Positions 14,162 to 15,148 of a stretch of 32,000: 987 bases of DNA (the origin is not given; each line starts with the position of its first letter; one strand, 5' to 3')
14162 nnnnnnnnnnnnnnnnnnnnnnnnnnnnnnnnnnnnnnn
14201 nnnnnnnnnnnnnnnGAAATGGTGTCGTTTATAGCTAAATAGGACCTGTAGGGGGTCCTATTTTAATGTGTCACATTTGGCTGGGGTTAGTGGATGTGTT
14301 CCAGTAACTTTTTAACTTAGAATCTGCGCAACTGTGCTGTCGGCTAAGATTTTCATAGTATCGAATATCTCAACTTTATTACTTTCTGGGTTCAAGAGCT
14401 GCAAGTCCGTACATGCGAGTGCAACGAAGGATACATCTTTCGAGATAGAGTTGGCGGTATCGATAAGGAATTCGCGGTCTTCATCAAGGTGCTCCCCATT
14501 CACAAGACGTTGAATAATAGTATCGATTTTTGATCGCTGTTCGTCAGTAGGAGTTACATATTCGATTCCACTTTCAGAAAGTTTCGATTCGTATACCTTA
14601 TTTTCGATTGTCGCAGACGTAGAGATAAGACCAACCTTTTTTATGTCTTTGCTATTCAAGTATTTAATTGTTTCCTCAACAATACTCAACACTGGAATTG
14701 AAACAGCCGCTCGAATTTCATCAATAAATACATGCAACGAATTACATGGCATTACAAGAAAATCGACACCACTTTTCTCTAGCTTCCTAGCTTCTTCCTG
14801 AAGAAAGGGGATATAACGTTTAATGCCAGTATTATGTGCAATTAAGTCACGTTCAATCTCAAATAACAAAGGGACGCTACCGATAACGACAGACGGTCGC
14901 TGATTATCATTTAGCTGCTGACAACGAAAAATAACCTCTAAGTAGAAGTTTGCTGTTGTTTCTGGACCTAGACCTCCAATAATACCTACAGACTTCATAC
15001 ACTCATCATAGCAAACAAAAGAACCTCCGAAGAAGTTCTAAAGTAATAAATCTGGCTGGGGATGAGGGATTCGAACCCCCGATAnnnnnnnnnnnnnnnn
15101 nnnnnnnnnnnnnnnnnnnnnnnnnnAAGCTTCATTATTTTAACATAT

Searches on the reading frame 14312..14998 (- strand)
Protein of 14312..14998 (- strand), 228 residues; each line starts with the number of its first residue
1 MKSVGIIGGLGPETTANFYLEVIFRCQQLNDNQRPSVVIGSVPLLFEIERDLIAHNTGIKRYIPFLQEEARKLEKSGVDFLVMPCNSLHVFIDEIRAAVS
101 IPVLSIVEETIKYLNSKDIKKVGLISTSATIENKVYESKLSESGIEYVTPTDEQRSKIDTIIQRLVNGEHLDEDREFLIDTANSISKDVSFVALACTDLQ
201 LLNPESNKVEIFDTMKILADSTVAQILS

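Call 7: search_protein_families(library=pfam, proteins=[window:14312-14998:-], max_evalue=0.001)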
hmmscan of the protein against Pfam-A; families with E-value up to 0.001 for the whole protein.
window:14312-14998:- (228 aa): 1 family
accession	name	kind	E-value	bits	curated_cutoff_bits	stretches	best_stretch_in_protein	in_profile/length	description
PF01177.27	Asp_Glu_race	-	2.6e-35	122.6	31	1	7-220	1-209/211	Asp/Glu/Hydantoin racemase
